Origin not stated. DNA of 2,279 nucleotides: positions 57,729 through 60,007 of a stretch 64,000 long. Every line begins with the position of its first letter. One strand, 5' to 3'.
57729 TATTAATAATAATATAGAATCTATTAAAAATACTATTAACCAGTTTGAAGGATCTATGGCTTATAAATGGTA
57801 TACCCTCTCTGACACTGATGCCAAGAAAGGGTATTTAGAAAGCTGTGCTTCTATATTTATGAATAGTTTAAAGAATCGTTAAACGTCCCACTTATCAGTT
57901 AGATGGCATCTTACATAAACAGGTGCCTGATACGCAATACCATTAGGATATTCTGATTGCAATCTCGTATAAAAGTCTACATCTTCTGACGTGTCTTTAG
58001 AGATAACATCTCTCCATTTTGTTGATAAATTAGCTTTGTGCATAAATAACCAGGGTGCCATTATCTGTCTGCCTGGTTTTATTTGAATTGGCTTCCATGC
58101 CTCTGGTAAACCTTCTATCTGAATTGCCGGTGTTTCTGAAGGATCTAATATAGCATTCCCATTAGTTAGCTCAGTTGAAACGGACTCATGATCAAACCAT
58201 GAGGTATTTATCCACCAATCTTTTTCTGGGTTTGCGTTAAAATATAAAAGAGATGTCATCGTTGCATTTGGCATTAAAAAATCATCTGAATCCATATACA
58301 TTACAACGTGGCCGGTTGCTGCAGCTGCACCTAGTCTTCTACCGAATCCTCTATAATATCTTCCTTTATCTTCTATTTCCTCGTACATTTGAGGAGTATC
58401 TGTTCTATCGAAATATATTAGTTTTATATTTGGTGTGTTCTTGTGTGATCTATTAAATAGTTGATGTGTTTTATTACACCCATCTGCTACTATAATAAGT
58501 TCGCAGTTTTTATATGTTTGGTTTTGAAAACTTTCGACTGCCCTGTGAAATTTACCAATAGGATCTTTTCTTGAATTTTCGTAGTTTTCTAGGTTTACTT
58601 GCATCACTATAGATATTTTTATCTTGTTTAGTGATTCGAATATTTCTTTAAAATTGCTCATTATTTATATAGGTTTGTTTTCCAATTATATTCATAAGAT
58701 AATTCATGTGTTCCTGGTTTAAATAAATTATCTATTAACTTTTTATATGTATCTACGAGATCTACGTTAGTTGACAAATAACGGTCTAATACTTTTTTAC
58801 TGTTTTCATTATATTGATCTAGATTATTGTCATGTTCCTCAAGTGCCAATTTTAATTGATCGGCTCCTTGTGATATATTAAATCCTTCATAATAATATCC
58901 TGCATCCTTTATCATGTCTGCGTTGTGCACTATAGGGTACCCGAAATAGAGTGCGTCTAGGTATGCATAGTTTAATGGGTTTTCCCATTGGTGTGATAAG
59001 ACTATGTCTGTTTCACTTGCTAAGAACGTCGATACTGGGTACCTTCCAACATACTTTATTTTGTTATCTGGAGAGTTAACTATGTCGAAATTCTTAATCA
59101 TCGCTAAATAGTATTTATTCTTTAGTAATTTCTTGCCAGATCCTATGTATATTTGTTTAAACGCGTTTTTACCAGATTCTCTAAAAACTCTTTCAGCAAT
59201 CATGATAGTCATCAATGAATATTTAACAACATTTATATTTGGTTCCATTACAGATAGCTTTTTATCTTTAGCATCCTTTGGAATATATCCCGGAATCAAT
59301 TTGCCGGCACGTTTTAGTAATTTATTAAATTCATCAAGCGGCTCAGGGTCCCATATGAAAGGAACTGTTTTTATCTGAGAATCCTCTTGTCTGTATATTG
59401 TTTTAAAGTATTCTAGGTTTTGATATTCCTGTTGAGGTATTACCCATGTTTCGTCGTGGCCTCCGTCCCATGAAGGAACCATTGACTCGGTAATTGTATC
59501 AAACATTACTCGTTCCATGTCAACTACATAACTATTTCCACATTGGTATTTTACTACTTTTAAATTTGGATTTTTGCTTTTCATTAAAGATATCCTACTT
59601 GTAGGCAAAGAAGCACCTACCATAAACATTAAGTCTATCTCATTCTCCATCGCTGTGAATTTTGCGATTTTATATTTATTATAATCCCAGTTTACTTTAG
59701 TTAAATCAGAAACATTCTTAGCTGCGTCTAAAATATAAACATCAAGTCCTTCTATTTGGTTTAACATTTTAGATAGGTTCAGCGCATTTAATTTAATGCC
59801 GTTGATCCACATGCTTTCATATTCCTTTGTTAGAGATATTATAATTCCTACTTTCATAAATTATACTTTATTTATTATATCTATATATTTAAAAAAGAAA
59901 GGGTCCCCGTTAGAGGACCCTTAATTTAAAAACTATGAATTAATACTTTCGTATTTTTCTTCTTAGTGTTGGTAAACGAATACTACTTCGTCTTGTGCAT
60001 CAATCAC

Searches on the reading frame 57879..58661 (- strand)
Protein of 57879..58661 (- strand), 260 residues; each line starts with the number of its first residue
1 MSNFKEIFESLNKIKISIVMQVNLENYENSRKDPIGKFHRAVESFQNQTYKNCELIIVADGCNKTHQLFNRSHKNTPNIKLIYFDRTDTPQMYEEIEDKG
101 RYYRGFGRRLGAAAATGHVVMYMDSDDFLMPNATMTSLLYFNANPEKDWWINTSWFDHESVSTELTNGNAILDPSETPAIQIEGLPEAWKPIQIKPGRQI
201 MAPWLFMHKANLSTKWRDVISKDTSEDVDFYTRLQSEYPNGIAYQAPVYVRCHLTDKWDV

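Call 19: search_protein_families(library=pfam, proteins=[window:57879-58661:-], max_evalue=0.001)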
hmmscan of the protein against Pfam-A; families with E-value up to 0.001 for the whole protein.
window:57879-58661:- (260 aa): 1 family
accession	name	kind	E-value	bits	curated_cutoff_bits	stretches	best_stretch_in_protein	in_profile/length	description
PF00535.33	Glycos_transf_2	-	3.5e-09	37.3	23.3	0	39-86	14-62/168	Glycosyl transferase family 2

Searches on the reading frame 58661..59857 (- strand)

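Call 19: search_protein_families(library=pfam, proteins=[window:58661-59857:-], max_evalue=0.001)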
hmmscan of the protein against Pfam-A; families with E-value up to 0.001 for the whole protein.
window:58661-59857:- (398 aa): 1 family
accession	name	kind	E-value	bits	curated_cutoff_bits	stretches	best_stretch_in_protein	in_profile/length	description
PF10933.14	DUF2827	-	4.9e-88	295.8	25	1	3-375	1-362/362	Protein of unknown function (DUF2827)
